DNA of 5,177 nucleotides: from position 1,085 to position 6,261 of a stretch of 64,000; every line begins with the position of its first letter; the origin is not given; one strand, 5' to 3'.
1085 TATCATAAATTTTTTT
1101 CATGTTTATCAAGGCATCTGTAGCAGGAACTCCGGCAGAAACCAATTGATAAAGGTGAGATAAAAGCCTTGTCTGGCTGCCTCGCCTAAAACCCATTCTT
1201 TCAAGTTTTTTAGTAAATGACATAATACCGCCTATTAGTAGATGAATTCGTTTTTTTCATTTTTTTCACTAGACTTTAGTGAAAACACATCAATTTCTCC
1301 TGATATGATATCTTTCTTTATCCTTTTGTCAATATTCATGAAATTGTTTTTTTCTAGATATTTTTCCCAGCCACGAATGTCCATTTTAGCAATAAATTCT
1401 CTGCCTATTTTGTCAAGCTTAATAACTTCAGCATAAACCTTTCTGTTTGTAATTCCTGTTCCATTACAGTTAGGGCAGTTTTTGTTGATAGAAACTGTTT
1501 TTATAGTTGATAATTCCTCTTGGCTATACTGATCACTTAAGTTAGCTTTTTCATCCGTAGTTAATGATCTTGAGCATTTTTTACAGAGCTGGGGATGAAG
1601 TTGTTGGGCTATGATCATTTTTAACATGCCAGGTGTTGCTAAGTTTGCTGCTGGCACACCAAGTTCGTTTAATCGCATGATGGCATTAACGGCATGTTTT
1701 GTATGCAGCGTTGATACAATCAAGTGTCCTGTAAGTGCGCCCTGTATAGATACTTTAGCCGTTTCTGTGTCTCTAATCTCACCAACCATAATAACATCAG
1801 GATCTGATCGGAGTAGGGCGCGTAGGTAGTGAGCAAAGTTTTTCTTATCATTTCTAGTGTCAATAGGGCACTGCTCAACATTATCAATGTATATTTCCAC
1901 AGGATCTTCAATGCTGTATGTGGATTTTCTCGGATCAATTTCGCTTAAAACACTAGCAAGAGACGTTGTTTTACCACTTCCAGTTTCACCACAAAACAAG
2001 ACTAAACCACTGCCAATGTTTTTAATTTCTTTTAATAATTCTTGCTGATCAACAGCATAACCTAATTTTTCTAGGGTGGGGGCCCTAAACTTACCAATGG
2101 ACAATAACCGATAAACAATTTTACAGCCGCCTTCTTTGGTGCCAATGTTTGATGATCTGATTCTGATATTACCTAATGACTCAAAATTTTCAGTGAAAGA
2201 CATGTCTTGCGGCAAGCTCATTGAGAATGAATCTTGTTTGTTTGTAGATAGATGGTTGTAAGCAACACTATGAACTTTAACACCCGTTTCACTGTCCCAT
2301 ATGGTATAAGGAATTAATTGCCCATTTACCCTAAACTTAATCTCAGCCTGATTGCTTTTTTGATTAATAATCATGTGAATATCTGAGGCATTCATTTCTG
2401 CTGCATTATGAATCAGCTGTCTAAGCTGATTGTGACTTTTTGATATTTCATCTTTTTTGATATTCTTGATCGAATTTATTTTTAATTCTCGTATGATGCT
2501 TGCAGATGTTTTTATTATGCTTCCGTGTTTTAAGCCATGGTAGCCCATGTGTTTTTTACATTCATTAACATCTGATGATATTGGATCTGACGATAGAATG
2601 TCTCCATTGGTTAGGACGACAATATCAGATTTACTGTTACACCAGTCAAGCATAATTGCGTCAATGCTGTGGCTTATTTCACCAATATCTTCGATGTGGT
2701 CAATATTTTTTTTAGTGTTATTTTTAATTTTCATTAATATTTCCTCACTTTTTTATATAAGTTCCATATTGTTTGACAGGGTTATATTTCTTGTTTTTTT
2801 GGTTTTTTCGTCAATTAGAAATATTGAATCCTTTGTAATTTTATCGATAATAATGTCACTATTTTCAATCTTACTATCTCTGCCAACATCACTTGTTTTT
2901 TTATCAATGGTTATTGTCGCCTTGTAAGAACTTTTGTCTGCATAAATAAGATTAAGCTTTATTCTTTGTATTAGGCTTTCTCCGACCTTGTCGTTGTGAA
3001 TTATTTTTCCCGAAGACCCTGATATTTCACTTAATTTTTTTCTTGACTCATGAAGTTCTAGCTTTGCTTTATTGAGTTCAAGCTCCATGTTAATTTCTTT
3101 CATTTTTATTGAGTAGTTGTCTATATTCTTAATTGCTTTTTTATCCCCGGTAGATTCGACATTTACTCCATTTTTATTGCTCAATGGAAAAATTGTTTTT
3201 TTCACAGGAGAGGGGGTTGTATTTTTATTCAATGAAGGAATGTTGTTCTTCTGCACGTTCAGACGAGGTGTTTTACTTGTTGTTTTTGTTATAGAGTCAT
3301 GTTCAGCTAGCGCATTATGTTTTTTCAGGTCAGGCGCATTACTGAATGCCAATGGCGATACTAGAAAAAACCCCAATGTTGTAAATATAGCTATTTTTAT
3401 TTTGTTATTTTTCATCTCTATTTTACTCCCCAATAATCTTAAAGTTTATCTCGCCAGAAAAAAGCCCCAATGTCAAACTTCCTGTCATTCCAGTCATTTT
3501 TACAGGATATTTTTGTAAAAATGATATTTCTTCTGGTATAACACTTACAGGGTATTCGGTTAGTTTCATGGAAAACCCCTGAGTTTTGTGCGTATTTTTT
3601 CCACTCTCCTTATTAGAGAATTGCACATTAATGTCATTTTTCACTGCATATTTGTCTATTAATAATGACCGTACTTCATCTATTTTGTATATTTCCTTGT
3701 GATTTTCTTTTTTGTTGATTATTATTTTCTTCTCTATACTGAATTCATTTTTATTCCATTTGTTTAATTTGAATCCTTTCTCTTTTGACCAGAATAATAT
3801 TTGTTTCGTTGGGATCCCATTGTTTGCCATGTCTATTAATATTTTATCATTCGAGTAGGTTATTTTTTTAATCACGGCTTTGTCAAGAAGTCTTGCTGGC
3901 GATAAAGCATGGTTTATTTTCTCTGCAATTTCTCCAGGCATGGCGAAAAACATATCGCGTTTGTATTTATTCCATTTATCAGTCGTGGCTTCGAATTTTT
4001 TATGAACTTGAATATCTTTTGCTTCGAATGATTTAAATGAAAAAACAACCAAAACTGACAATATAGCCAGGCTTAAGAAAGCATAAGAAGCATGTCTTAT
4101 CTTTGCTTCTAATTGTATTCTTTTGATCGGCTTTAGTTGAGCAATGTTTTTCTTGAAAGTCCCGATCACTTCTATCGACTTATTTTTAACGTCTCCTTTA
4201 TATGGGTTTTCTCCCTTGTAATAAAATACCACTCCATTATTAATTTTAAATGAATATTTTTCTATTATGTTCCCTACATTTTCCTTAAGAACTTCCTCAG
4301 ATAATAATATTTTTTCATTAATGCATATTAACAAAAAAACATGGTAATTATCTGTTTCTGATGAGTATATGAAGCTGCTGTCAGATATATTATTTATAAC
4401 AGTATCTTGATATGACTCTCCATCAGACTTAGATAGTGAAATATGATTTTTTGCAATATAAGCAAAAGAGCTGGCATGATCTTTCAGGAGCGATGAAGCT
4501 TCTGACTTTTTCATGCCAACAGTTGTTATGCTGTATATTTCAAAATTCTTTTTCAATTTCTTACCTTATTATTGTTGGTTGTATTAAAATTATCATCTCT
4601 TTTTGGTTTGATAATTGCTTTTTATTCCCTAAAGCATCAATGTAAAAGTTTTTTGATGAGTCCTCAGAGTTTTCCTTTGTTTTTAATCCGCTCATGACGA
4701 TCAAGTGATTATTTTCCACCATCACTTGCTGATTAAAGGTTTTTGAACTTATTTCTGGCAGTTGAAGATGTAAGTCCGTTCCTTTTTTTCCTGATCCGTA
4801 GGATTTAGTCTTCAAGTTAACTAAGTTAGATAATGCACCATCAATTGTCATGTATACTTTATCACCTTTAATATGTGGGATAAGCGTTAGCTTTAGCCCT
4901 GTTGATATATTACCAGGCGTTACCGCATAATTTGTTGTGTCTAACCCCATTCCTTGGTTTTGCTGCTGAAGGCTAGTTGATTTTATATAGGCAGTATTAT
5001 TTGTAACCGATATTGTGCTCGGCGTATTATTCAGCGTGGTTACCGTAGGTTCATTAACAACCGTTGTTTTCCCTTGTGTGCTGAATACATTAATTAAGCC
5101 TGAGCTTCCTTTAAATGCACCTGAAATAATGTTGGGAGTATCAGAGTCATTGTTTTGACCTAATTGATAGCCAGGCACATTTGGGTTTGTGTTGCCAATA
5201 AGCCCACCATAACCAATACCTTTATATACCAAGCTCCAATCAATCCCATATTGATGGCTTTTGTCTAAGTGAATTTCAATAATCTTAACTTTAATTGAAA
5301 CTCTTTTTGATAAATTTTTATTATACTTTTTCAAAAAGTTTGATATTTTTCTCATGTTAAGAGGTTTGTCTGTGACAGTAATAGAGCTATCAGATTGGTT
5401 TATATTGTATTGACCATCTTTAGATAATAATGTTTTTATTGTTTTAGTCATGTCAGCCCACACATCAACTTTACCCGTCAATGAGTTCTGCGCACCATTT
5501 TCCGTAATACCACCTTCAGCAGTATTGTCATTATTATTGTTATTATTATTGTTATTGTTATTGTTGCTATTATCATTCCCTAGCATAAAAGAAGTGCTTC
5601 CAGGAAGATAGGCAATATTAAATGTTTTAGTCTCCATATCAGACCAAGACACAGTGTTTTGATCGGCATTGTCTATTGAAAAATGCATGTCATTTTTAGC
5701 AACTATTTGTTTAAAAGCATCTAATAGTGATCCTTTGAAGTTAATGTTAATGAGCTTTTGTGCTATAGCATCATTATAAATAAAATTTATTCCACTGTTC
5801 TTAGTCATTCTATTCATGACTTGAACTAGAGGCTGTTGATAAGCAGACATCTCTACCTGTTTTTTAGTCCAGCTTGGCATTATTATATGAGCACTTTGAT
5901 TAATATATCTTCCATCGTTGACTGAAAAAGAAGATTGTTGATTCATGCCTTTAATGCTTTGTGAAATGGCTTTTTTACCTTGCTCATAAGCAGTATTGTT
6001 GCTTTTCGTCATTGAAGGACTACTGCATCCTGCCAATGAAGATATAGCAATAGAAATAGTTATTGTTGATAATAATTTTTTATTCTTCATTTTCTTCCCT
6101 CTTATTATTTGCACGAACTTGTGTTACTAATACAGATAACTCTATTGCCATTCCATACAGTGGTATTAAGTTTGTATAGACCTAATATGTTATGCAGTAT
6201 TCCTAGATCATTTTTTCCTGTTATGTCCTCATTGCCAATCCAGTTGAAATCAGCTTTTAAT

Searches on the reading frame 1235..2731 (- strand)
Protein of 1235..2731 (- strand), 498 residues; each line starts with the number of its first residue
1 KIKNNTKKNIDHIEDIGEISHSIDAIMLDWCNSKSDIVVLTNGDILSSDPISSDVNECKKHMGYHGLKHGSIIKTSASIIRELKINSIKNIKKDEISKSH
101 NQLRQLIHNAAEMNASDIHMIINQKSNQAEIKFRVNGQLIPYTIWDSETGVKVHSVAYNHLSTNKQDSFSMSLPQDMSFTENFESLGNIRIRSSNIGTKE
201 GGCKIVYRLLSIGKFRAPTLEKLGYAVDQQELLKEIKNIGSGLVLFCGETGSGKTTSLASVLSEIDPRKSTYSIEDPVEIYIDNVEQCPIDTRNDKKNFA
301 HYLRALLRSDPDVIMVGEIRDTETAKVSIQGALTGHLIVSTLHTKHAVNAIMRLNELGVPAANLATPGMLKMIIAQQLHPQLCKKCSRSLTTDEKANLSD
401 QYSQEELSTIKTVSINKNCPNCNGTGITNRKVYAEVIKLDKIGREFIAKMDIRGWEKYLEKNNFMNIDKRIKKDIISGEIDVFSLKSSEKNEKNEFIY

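Call 29: search_protein_families(library=ncbifam, proteins=[window:1235-2731:-], max_evalue=0.00001)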
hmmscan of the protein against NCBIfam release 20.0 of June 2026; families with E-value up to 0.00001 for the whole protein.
window:1235-2731:- (498 aa): 17 families
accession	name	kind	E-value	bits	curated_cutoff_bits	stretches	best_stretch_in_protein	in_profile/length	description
TIGR02538.1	type_IV_pilB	equivalog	1.4e-64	218.7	675.65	1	92-447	174-519/564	type IV-A pilus assembly ATPase PilB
NF007755.0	PRK10436.1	equivalog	4.4e-64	216.8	617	1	88-452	74-422/465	type II secretion system protein GspE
TIGR02533.1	type_II_gspE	equivalog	1.1e-62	212.3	630.25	1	104-471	114-468/486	type II secretion system ATPase GspE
NF053534.1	T4PilAsmATPsTfpB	equivalog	2.3e-57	194.7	850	1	105-448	207-540/584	type IV pilus assembly ATPase TfpB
NF041000.1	ATPase_ComGA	equivalog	1.5e-53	181.5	300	1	105-380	2-266/267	competence type IV pilus ATPase ComGA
TIGR01420.1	pilT_fam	subfamily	2.2e-47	161.9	319.1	1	103-358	2-243/343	PilT/PilU family type 4a pilus ATPase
TIGR02525.1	plasmid_TraJ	equivalog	1.5e-23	83.4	368.3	1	217-357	129-272/372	plasmid transfer ATPase TraJ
NF058587.1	archaellum_moto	equivalog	2.7e-20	72.6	550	1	244-355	278-394/527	archaellum flagellar ATPase motor FlaI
TIGR02524.1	dot_icm_DotB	equivalog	3e-17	62.9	463.3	1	238-355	131-257/358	Dot/Icm type IV secretion system ATPase DotB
TIGR02782.1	TrbB_P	equivalog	5.9e-14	52.1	304.55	1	244-364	139-262/303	P-type conjugative transfer ATPase TrbB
TIGR02788.1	VirB11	equivalog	1.8e-12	46.9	249.95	1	244-359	147-267/308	P-type DNA transfer ATPase VirB11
TIGR03819.1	heli_sec_ATPase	hypoth_equivalog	3.7e-12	46.1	373.15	1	202-361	139-304/340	TadA family conjugal transfer-associated ATPase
NF010407.0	PRK13833.1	subfamily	6.4e-11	42.2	499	1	244-362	147-267/323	conjugal transfer protein TrbB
NF010425.0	PRK13851.1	equivalog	8.6e-11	41.3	461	1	239-356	160-282/344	type IV secretion system protein VirB11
NF010469.0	PRK13894.1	subfamily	1.6e-10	40.9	508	1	243-379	151-287/320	conjugal transfer ATPase TrbB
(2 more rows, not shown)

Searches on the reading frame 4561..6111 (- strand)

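Call 29: search_protein_families(library=ncbifam, proteins=[window:4561-6111:-], max_evalue=0.00001)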
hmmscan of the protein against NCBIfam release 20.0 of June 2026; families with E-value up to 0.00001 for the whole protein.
window:4561-6111:- (516 aa): 4 families
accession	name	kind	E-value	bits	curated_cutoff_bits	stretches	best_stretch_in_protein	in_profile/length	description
TIGR02520.1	pilus_B_mal_scr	equivalog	1.1e-56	192.5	287.65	1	119-513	120-512/513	PilN family type IVB pilus formation outer membrane protein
TIGR02519.1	pilus_MshL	equivalog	5.1e-40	137.3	250.2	1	235-515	1-290/290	pilus (MSHA type) biogenesis protein MshL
TIGR02517.1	type_II_gspD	equivalog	1.4e-14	53.6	351.35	1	185-516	265-591/600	type II secretion system secretin GspD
TIGR02516.1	type_III_yscC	equivalog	4e-11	42.1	238.45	1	241-515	207-461/463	type III secretion system outer membrane ring subunit SctC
